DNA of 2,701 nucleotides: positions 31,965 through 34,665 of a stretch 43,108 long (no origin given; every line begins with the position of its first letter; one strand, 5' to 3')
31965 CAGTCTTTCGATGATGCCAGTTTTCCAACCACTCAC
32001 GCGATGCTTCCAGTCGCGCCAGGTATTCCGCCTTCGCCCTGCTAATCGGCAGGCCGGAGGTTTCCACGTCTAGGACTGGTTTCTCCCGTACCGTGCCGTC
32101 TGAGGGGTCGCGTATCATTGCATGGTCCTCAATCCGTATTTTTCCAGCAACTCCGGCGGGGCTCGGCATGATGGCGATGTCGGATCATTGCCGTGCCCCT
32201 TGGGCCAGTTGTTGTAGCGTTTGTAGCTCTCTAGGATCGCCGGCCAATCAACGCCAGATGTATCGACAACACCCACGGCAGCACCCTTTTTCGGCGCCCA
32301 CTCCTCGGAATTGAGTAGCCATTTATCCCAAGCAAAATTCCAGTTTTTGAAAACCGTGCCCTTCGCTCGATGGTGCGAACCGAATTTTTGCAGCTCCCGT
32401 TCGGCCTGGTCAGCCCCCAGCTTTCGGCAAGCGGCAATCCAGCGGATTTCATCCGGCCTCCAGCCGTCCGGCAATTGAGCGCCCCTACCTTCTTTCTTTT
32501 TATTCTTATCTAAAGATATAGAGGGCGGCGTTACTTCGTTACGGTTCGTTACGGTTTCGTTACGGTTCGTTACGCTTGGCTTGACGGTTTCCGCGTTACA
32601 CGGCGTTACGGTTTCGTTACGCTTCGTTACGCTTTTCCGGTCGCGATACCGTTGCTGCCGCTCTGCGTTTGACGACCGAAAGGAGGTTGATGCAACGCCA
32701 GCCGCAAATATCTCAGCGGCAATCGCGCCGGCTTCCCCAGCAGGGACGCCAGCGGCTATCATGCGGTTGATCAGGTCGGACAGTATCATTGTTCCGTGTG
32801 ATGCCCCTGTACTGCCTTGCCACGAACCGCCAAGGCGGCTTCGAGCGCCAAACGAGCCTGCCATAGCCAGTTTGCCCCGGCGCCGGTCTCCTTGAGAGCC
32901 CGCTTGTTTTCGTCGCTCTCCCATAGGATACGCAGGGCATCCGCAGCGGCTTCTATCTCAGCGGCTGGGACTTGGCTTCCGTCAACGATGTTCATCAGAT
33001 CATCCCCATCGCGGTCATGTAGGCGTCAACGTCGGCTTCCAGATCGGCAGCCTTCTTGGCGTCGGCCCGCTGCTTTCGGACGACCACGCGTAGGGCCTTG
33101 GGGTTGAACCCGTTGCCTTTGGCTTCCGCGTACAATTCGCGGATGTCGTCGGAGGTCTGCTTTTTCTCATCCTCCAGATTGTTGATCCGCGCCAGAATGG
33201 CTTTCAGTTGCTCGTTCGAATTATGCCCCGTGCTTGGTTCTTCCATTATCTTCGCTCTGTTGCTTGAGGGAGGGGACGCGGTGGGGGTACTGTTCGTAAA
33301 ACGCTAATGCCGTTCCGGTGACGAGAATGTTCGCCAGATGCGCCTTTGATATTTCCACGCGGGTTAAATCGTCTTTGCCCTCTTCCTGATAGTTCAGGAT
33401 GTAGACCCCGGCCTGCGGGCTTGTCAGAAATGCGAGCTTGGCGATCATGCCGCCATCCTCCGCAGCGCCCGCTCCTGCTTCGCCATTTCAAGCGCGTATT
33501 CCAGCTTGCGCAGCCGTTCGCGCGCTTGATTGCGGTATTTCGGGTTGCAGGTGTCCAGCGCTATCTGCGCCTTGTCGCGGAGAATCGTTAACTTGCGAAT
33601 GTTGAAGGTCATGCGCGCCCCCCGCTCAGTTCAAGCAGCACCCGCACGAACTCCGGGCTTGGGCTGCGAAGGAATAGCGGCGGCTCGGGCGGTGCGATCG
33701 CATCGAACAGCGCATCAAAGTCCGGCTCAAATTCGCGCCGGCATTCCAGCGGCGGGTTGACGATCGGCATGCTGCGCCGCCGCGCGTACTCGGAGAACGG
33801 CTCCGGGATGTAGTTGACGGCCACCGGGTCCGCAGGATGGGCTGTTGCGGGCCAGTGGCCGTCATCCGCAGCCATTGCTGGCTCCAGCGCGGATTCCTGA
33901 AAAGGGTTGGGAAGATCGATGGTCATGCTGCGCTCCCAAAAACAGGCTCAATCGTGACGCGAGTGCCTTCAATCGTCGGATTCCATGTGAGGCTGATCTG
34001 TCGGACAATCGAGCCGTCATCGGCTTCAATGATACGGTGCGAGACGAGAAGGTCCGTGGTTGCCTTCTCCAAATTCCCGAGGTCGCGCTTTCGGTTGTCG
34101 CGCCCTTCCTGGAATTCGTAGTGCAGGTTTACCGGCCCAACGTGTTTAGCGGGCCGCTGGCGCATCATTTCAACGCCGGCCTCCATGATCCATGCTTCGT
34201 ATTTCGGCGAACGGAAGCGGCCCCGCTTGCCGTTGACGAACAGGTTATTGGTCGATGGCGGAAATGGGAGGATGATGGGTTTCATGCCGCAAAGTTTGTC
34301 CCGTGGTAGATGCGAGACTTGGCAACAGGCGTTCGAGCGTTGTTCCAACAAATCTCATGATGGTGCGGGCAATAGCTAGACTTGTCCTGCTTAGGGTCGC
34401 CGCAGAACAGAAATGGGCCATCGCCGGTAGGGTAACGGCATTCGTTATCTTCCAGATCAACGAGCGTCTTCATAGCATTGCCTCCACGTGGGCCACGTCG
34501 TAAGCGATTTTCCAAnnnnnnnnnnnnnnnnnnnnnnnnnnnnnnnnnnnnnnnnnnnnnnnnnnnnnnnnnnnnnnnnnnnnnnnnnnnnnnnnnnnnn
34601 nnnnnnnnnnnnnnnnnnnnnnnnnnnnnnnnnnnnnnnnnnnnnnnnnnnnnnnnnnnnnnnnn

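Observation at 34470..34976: Phage protein carrying only the DNA-binding domain IV of DnaA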

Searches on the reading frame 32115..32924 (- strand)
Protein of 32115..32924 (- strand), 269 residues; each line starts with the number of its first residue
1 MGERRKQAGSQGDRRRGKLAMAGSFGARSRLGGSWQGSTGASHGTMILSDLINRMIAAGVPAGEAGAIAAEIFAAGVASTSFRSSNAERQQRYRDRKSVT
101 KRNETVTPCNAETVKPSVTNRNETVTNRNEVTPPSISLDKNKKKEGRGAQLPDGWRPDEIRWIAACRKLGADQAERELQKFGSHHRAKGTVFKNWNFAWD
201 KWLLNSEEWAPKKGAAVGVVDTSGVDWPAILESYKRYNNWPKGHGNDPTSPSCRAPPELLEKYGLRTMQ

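Call 9: search_protein_families(library=pfam, proteins=[window:32115-32924:-], max_evalue=0.01)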
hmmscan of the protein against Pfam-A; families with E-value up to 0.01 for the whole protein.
window:32115-32924:- (269 aa): 1 family
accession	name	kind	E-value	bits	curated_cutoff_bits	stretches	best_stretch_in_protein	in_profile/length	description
PF17948.6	DnaT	-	0.0032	17.6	25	1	150-203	2-57/69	DnaT DNA-binding domain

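Call 10: search_protein_families(library=phrogs, proteins=[window:32115-32924:-], max_evalue=0.001)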
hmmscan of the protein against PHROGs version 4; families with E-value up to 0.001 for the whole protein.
window:32115-32924:- (269 aa): 2 families
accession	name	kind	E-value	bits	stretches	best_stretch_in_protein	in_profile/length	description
phrog_2509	-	DNA, RNA and nucleotide metabolism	0.00034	21.3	1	94-228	128-272/277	replication initiation protein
phrog_1032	-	DNA, RNA and nucleotide metabolism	0.00085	20.4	0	111-208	146-254/281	replication initiation protein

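Call 33: search_protein_families(library=ncbifam, proteins=[window:32115-32924:-], max_evalue=0.01)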
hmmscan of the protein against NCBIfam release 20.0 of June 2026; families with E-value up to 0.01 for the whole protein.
window:32115-32924:- (269 aa): 0 families

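Call 72: search_protein_families(library=padloc, proteins=[window:32115-32789:-], max_evalue=0.01)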
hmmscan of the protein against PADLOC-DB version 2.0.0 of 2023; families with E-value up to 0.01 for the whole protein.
window:32115-32789:- (224 aa): 0 families

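Call 83: search_protein_families(library=pfam, proteins=[window:32118-32789:-], max_evalue=0.01)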
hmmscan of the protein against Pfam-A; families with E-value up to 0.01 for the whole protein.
seq(224 aa): 1 family
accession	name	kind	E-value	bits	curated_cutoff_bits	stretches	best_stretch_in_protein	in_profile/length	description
PF17948.6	DnaT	-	0.0024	18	25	1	105-158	2-57/69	DnaT DNA-binding domain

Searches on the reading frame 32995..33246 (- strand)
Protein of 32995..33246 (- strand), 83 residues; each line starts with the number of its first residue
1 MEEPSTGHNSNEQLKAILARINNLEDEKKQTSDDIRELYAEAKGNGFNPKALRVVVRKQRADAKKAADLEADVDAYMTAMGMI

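Call 9: search_protein_families(library=pfam, proteins=[window:32995-33246:-], max_evalue=0.01)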
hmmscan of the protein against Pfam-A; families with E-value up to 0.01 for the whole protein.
window:32995-33246:- (83 aa): 1 family
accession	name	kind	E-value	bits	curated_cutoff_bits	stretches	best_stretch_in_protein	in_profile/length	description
PF10073.14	GapR_DNA-bd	-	2.9e-21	75.3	22.6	1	11-81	2-72/72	GapR-like, DNA-binding domain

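Call 10: search_protein_families(library=phrogs, proteins=[window:32995-33246:-], max_evalue=0.001)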
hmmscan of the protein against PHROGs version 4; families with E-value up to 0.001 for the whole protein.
window:32995-33246:- (83 aa): 1 family
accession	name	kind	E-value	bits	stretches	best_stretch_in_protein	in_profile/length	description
phrog_4212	-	unknown function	8.6e-20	72.2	1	9-82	278-351/353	-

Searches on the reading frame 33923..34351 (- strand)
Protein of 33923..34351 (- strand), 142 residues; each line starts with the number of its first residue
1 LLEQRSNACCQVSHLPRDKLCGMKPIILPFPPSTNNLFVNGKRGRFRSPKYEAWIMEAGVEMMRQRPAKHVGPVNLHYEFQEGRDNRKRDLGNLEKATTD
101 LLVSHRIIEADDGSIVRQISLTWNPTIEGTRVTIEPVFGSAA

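Call 9: search_protein_families(library=pfam, proteins=[window:33923-34351:-], max_evalue=0.01)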
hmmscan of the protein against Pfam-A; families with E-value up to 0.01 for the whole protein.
window:33923-34351:- (142 aa): 1 family
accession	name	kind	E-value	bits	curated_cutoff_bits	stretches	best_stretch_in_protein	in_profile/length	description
PF05866.16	RusA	-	4.4e-06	27.7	22.8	1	46-134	21-123/124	Endodeoxyribonuclease RusA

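Call 10: search_protein_families(library=phrogs, proteins=[window:33923-34351:-], max_evalue=0.001)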
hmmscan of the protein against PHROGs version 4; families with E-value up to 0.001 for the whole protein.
window:33923-34351:- (142 aa): 3 families
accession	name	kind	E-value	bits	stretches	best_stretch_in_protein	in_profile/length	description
phrog_34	-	DNA, RNA and nucleotide metabolism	1e-16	62.4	1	26-135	77-190/259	RusA-like Holliday junction resolvase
phrog_1532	-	unknown function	4e-06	27.5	1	84-134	19-67/80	-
phrog_1682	-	DNA, RNA and nucleotide metabolism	0.00015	22.2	1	66-135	72-141/387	RusA-like Holliday junction resolvase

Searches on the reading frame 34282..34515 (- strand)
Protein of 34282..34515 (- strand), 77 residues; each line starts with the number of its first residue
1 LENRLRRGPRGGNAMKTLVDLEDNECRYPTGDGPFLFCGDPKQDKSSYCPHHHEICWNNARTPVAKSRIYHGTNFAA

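Call 9: search_protein_families(library=pfam, proteins=[window:34282-34515:-], max_evalue=0.01)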
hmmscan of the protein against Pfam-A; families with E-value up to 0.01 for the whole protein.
window:34282-34515:- (77 aa): 1 family
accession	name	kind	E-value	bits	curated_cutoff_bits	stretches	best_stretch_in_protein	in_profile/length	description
PF07750.17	GcrA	-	1.9e-09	38.5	26.9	1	14-59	99-147/155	GcrA cell cycle regulator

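Call 10: search_protein_families(library=phrogs, proteins=[window:34282-34515:-], max_evalue=0.001)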
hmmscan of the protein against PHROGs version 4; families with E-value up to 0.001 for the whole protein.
window:34282-34515:- (77 aa): 1 family
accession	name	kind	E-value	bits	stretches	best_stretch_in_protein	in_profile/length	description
phrog_16311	-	unknown function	5.1e-06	27.7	1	15-58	102-145/151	-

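Call 33: search_protein_families(library=ncbifam, proteins=[window:34282-34473:-], max_evalue=0.01)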
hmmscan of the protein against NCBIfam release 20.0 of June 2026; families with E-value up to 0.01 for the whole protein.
window:34282-34473:- (63 aa): 1 family
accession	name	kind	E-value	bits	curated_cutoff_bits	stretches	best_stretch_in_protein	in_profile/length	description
NF050816.1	sig70cofacGcrA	equivalog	0.0012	19.2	280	1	3-48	107-155/173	cell cycle sigma 70 cofactor GcrA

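Call 72: search_protein_families(library=padloc, proteins=[window:34282-34473:-], max_evalue=0.01)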
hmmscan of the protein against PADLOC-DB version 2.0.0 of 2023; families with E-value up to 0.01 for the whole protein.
window:34282-34473:- (63 aa): 0 families
